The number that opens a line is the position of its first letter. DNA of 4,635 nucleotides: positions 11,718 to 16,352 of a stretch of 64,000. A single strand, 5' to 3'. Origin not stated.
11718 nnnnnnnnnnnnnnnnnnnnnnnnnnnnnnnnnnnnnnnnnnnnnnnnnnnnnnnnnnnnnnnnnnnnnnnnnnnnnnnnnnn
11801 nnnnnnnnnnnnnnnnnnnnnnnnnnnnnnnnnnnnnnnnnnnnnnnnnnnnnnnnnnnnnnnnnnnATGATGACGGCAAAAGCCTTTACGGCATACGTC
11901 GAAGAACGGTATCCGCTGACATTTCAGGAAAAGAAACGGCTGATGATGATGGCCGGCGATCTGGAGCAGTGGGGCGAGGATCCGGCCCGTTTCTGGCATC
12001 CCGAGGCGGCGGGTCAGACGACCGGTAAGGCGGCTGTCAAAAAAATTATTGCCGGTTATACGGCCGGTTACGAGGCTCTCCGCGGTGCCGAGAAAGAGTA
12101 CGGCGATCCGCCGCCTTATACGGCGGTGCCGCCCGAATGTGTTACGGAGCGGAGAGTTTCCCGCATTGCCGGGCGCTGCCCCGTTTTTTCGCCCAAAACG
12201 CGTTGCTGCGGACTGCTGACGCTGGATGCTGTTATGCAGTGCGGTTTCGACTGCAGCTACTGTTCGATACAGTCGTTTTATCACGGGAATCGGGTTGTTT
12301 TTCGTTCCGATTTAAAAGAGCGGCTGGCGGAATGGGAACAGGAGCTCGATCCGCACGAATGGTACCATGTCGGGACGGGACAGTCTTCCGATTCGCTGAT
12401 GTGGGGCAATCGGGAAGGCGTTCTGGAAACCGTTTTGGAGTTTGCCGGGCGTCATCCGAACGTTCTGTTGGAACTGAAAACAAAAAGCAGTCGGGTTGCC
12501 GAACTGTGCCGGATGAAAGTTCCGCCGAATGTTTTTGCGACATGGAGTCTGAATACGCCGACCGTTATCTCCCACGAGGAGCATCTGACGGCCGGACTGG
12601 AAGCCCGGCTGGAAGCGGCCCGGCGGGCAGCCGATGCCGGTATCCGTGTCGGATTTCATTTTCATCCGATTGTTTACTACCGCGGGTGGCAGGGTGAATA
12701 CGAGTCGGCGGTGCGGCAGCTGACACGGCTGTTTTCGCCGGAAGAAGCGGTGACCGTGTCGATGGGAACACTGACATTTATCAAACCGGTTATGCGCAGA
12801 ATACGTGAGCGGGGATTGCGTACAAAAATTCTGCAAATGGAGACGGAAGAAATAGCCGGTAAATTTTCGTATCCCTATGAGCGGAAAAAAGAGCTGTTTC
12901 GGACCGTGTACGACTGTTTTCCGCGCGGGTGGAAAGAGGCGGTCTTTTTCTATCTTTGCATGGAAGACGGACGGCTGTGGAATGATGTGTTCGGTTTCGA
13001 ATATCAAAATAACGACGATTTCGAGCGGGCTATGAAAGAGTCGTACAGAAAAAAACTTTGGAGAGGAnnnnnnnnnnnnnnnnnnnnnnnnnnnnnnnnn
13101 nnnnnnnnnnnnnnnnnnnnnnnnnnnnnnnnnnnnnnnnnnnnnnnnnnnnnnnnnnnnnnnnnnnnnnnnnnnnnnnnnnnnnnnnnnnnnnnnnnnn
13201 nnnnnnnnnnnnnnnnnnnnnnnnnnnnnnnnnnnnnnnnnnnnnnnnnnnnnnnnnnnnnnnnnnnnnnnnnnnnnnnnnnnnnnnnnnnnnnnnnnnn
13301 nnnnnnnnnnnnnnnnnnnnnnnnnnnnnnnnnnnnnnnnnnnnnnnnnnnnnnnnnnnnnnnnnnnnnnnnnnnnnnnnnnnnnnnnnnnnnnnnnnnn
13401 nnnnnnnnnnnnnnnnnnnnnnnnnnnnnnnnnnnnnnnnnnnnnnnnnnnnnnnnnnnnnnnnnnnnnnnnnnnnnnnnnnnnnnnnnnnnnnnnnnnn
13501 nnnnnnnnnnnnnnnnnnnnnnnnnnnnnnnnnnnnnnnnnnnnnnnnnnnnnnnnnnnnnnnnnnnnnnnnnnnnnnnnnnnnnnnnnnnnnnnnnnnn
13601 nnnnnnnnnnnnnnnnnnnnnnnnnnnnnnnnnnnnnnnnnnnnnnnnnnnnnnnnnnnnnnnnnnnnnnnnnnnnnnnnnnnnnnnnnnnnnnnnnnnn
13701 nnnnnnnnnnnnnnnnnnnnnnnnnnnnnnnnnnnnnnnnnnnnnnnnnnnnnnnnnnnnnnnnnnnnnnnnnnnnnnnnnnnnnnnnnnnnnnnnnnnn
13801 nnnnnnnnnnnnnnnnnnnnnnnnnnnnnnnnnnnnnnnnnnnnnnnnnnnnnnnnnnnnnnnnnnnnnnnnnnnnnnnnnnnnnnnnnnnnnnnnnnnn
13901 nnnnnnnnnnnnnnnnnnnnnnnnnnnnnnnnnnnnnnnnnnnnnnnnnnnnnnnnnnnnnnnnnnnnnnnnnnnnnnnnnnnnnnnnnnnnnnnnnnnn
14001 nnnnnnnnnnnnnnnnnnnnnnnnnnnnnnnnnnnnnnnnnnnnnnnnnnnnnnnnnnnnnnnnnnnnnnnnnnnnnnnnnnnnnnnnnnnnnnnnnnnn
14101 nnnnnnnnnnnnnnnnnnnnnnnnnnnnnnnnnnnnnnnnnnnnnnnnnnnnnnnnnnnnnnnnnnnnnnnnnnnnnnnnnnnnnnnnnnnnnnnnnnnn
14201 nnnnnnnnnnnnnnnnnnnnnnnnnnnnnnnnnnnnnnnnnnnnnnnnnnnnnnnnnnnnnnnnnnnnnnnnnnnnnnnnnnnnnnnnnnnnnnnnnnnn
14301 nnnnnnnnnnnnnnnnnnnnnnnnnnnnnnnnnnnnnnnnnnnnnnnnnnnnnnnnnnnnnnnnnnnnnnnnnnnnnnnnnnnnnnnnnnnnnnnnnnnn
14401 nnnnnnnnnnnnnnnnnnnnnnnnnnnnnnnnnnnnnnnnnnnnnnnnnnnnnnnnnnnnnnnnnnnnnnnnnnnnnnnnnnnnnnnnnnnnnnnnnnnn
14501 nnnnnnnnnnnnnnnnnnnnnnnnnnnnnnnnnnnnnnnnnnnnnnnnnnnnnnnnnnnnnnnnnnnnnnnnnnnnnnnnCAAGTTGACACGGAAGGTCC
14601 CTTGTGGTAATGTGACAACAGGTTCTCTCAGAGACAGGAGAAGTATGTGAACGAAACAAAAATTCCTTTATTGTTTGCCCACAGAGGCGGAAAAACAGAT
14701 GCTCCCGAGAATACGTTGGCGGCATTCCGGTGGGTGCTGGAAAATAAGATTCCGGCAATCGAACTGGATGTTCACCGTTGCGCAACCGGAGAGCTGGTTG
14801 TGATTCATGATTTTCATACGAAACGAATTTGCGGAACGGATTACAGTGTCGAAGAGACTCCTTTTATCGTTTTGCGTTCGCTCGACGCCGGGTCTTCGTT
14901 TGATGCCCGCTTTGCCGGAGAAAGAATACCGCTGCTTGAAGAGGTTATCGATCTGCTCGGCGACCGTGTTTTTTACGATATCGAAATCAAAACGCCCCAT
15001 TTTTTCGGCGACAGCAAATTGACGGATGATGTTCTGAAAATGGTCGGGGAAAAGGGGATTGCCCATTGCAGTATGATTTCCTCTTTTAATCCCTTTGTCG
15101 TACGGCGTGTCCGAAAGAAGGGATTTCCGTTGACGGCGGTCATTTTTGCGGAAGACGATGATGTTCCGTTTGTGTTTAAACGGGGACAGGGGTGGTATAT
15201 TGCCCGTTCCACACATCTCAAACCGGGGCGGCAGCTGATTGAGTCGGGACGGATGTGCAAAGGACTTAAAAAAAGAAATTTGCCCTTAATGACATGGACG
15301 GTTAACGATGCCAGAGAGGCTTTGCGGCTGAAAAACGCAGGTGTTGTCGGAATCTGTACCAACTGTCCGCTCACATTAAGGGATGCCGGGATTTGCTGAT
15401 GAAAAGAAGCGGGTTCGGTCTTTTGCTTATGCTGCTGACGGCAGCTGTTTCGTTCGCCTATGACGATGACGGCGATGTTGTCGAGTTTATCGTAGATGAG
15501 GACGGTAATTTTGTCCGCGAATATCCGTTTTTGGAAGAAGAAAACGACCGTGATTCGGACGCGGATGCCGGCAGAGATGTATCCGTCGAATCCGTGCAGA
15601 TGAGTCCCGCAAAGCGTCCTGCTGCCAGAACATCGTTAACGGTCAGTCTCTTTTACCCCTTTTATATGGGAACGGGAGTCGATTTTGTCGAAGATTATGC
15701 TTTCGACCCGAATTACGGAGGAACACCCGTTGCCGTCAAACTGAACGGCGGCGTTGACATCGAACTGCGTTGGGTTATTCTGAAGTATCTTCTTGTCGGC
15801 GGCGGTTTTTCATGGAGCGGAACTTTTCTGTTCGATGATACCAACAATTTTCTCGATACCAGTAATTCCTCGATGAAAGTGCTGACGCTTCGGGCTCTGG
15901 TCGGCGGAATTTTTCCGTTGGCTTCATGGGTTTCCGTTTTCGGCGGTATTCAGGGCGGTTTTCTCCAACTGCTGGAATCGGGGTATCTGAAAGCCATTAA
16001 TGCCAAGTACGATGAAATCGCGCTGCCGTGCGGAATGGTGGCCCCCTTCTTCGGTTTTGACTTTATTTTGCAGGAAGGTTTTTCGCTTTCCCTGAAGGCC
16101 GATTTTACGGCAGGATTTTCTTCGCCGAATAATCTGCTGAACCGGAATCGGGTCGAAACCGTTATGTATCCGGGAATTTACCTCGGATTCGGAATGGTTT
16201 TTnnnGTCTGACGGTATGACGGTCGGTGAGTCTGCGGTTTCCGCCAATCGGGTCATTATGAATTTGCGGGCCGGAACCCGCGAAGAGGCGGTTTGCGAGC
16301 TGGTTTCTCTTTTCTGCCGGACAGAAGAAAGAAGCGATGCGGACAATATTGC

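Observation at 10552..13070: Nucleobase permease translationally coupled (ATGATGA) to an SPL-family radical SAM enzyme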

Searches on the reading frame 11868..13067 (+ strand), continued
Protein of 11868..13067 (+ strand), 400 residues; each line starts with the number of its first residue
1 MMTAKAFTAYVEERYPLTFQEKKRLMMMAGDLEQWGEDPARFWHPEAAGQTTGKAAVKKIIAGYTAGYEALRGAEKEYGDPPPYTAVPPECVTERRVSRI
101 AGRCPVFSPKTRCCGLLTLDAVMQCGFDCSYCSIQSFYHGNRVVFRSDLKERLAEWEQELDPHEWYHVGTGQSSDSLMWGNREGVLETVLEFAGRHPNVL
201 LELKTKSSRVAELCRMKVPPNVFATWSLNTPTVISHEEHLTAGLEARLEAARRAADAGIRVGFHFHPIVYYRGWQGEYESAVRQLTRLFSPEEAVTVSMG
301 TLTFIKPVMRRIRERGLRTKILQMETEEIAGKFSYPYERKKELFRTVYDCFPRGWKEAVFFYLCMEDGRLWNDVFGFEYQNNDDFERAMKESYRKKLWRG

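Call 83: search_protein_families(library=ncbifam, proteins=[L080:6045-6605:+, L035:1270-1806:+, L071:7444-7995:+, L078:7414-7935:+, P0253, P0259, P0267, P0271, P0273, P0274], max_evalue=0.01)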
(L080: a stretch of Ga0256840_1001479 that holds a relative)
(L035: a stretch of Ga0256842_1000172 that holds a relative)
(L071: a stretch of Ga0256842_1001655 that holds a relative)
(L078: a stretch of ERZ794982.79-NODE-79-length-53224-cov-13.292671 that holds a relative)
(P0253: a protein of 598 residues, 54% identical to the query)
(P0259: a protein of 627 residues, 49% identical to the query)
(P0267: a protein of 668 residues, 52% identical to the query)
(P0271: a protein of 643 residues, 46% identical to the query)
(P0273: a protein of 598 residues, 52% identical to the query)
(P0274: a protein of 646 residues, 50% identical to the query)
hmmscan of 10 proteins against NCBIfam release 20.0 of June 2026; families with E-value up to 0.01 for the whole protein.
L080:6045-6605:+ (187 aa): 10 families
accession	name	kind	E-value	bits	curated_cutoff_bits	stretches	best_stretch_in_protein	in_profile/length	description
TIGR03664.1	fut_nucase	equivalog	2.2e-13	50.4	124.7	1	2-94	1-93/228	futalosine hydrolase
NF004168.0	PRK05634.1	equivalog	4e-10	39.8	129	1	34-102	20-87/185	nucleosidase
NF005522.0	PRK07164.1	equivalog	7.3e-09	35.4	161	1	22-88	25-96/218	5'-methylthioadenosine/S-adenosylhomocysteine nucleosidase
NF004079.0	PRK05584.1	equivalog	2e-07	30.8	169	1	4-107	5-112/232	5'-methylthioadenosine/adenosylhomocysteine nucleosidase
TIGR01704.1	MTA_SAH-Nsdase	equivalog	1e-05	25.2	73.8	1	32-90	37-94/229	5'-methylthioadenosine/S-adenosylhomocysteine nucleosidase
NF011286.0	PRK14697.1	equivalog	5.3e-05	22.9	260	1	33-98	40-104/233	bifunctional 5'-methylthioadenosine/S-adenosylhomocysteine nucleosidase/phosphatase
NF005221.0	PRK06714.1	equivalog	0.00013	21.6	218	1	2-94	4-100/236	S-adenosylhomocysteine nucleosidase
NF006087.0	PRK08236.1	equivalog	0.00055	19.7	213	1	2-84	7-78/219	futalosine hydrolase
NF005213.0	PRK06698.1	equivalog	0.00092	18.1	768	1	34-98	41-104/459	bifunctional 5'-methylthioadenosine/S-adenosylhomocysteine nucleosidase/phosphatase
TIGR03468.1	HpnG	hypoth_equivalog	0.0031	17.1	187.1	0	32-84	17-67/212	hopanoid-associated phosphorylase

L035:1270-1806:+ (179 aa): 13 families
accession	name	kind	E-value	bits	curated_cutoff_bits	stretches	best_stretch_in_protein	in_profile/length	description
TIGR03664.1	fut_nucase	equivalog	3.4e-12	46.6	124.7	1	3-90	2-90/228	futalosine hydrolase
NF005522.0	PRK07164.1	equivalog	4e-08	33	161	1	17-89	25-98/218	5'-methylthioadenosine/S-adenosylhomocysteine nucleosidase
NF004079.0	PRK05584.1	equivalog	4.1e-08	33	169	1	3-95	4-101/232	5'-methylthioadenosine/adenosylhomocysteine nucleosidase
NF004168.0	PRK05634.1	equivalog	1.7e-07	31.2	129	1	35-95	21-81/185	nucleosidase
TIGR00107.1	deoD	equivalog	3.8e-06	26.6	232.25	1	107-160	156-207/232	purine-nucleoside phosphorylase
NF004489.0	PRK05819.1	subfamily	1.9e-05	24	230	0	118-159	171-210/236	DeoD-type purine-nucleoside phosphorylase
TIGR01704.1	MTA_SAH-Nsdase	equivalog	3.4e-05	23.5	73.8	1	33-84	38-89/229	5'-methylthioadenosine/S-adenosylhomocysteine nucleosidase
NF011286.0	PRK14697.1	equivalog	0.00016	21.3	260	1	4-120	6-122/233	bifunctional 5'-methylthioadenosine/S-adenosylhomocysteine nucleosidase/phosphatase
NF006087.0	PRK08236.1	equivalog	0.00075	19.2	213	1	2-89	7-84/219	futalosine hydrolase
NF005213.0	PRK06698.1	equivalog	0.00079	18.3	768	1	3-119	5-121/459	bifunctional 5'-methylthioadenosine/S-adenosylhomocysteine nucleosidase/phosphatase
NF009914.0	PRK13374.1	subfamily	0.00093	18.8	338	0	124-172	176-224/235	DeoD-type purine-nucleoside phosphorylase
NF005221.0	PRK06714.1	equivalog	0.0032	17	218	1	4-87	6-94/236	S-adenosylhomocysteine nucleosidase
NF007668.0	PRK10342.1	equivalog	0.0037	16.4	686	1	35-132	283-381/381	glycerate 2-kinase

L071:7444-7995:+ (184 aa): 5 families
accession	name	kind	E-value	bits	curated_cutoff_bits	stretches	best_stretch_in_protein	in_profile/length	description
TIGR03468.1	HpnG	hypoth_equivalog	2.2e-06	27.4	187.1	1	40-92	15-67/212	hopanoid-associated phosphorylase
TIGR03664.1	fut_nucase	equivalog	8.8e-06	25.6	124.7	1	13-95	2-86/228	futalosine hydrolase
NF004079.0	PRK05584.1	equivalog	1.5e-05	24.6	169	1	16-98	7-95/232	5'-methylthioadenosine/adenosylhomocysteine nucleosidase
NF011286.0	PRK14697.1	equivalog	0.0003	20.4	260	1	43-96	40-95/233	bifunctional 5'-methylthioadenosine/S-adenosylhomocysteine nucleosidase/phosphatase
NF005213.0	PRK06698.1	equivalog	0.0019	17.1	768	1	45-96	42-95/459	bifunctional 5'-methylthioadenosine/S-adenosylhomocysteine nucleosidase/phosphatase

L078:7414-7935:+ (174 aa): 10 families
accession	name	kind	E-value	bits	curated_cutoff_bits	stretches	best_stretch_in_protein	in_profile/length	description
NF004079.0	PRK05584.1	equivalog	3e-09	36.7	169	1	10-96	7-97/232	5'-methylthioadenosine/adenosylhomocysteine nucleosidase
NF005522.0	PRK07164.1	equivalog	4.6e-08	32.8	161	2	114-162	151-199/218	5'-methylthioadenosine/S-adenosylhomocysteine nucleosidase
TIGR03664.1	fut_nucase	equivalog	3.3e-07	30.3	124.7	1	6-95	1-90/228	futalosine hydrolase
NF004168.0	PRK05634.1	equivalog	4.6e-06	26.5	129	0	117-150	126-159/185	nucleosidase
NF011286.0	PRK14697.1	equivalog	6.3e-06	25.9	260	1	13-103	11-106/233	bifunctional 5'-methylthioadenosine/S-adenosylhomocysteine nucleosidase/phosphatase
TIGR03468.1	HpnG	hypoth_equivalog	5e-05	23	187.1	0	38-91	18-70/212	hopanoid-associated phosphorylase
NF005213.0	PRK06698.1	equivalog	0.00011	21.1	768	1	24-104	22-107/459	bifunctional 5'-methylthioadenosine/S-adenosylhomocysteine nucleosidase/phosphatase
TIGR01704.1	MTA_SAH-Nsdase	equivalog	0.0051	16.4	73.8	0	40-93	40-94/229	5'-methylthioadenosine/S-adenosylhomocysteine nucleosidase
NF004489.0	PRK05819.1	subfamily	0.0092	15.3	230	0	37-89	53-105/236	DeoD-type purine-nucleoside phosphorylase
NF005221.0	PRK06714.1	equivalog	0.0093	15.5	218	0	36-98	34-101/236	S-adenosylhomocysteine nucleosidase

P0253 (598 aa): 9 families
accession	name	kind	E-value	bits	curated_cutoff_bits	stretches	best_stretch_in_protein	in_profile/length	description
TIGR04070.1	photo_TT_lyase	equivalog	1.2e-17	63.9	400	1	319-529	85-299/338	spore photoproduct lyase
TIGR03664.1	fut_nucase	equivalog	1.2e-06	28.4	124.7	1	6-91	1-87/228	futalosine hydrolase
NF004079.0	PRK05584.1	equivalog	9.1e-05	22.1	169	1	10-92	7-94/232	5'-methylthioadenosine/adenosylhomocysteine nucleosidase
NF038135.1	rSAM_Rv2578c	equivalog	0.00013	21.1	430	1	425-493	192-260/317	Rv2578c family radical SAM protein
TIGR03468.1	HpnG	hypoth_equivalog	0.0011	18.6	187.1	0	34-89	15-69/212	hopanoid-associated phosphorylase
TIGR03886.1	lyase_spl_fam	equivalog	0.0015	17.8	437.55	0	315-484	80-262/346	spore photoproduct lyase family protein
NF011286.0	PRK14697.1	equivalog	0.005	16.4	260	1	36-91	39-94/233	bifunctional 5'-methylthioadenosine/S-adenosylhomocysteine nucleosidase/phosphatase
TIGR04470.1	rSAM_mob_pairB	equivalog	0.0054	16.1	410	0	399-508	110-217/285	radical SAM mobile pair protein B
TIGR01704.1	MTA_SAH-Nsdase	equivalog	0.0069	15.9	73.8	0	36-91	37-92/229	5'-methylthioadenosine/S-adenosylhomocysteine nucleosidase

P0259 (627 aa): 3 families
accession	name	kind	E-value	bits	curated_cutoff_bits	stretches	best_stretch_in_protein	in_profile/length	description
TIGR04070.1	photo_TT_lyase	equivalog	6.6e-20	71.3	400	1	346-530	84-275/338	spore photoproduct lyase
TIGR03886.1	lyase_spl_fam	equivalog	2.8e-09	36.6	437.55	1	395-513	150-263/346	spore photoproduct lyase family protein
NF038135.1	rSAM_Rv2578c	equivalog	0.0026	16.8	430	0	439-510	178-246/317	Rv2578c family radical SAM protein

P0267 (668 aa): 2 families
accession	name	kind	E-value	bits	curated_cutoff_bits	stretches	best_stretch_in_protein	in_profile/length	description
TIGR04070.1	photo_TT_lyase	equivalog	7.8e-16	57.9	400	1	417-569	133-287/338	spore photoproduct lyase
TIGR03886.1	lyase_spl_fam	equivalog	0.00077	18.7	437.55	1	420-537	144-260/346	spore photoproduct lyase family protein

P0271 (643 aa): 2 families
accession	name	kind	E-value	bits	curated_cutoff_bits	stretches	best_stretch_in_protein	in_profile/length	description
TIGR04070.1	photo_TT_lyase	equivalog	4.4e-20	71.9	400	1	356-551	81-283/338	spore photoproduct lyase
TIGR03886.1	lyase_spl_fam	equivalog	1.4e-10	40.9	437.55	1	345-527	69-264/346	spore photoproduct lyase family protein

P0273 (598 aa): 3 families
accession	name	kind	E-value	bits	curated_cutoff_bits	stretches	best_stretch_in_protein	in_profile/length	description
TIGR04070.1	photo_TT_lyase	equivalog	5.3e-15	55.2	400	1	314-496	81-268/338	spore photoproduct lyase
TIGR03886.1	lyase_spl_fam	equivalog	0.00022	20.5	437.55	0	352-485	133-264/346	spore photoproduct lyase family protein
TIGR00089.1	TIGR00089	subfamily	0.0088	14.9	251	0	291-332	123-161/429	MiaB/RimO family radical SAM methylthiotransferase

P0274 (646 aa): 2 families
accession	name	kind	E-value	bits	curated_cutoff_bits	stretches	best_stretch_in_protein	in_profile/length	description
TIGR04070.1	photo_TT_lyase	equivalog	2.3e-19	69.5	400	1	354-545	83-281/338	spore photoproduct lyase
TIGR03886.1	lyase_spl_fam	equivalog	6e-05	22.4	437.55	1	397-521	141-262/346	spore photoproduct lyase family protein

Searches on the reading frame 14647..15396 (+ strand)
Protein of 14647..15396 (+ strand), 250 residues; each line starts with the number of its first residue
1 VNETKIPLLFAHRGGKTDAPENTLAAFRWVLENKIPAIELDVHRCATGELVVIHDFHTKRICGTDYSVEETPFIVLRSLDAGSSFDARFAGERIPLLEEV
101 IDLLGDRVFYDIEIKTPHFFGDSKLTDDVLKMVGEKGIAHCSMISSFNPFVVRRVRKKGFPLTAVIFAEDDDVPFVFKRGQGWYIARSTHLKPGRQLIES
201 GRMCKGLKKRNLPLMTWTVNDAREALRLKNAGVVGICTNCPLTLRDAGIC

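Call 3: search_protein_families(library=pfam, proteins=[window:14647-15396:+], max_evalue=0.01)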
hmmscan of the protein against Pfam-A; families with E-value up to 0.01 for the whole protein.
window:14647-15396:+ (250 aa): 1 family
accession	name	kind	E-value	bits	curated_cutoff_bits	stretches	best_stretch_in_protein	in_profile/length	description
PF03009.23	GDPD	-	2.3e-29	103.7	23.6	1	12-241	1-242/244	Glycerophosphoryl diester phosphodiesterase family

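Call 4: search_protein_families(library=ncbifam, proteins=[window:14647-15396:+], max_evalue=0.01)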
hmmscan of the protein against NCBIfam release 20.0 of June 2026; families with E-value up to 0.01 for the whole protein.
window:14647-15396:+ (250 aa): 4 families
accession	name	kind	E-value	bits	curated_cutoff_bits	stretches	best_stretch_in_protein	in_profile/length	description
NF006989.0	PRK09454.1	equivalog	6.9e-27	94.4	264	1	5-240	8-240/251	glycerophosphodiester phosphodiesterase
NF053857.1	LysphglycPlipDStph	equivalog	4e-10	39.5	450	1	4-85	43-124/305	lysophosphatidylglycerol phospholipase D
NF008354.0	PRK11143.1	equivalog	0.00092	18.2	254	0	7-61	31-85/359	glycerophosphodiester phosphodiesterase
NF041304.3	AvrBs2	equivalog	0.0011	16.9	1000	1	17-76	282-343/716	type III secretion system effector avirulence protein AvrBs2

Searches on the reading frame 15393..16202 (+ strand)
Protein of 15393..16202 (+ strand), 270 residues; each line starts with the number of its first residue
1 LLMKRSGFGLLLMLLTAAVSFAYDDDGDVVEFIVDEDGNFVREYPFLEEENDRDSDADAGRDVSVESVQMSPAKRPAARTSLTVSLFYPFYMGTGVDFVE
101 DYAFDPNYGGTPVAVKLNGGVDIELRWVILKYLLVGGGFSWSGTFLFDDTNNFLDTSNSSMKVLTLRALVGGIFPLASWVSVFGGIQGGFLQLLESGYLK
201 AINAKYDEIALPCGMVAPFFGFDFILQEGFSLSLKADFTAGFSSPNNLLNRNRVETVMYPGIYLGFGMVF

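Call 60: search_protein_families(library=pfam, proteins=[window:15393-16202:+], max_evalue=10)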
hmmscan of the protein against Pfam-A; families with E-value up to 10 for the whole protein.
window:15393-16202:+ (270 aa): 1 family
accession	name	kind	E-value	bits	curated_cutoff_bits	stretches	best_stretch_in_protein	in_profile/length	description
PF13505.12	OMP_b-brl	-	0.0019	18.9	28.7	1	89-192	21-113/175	Outer membrane protein beta-barrel domain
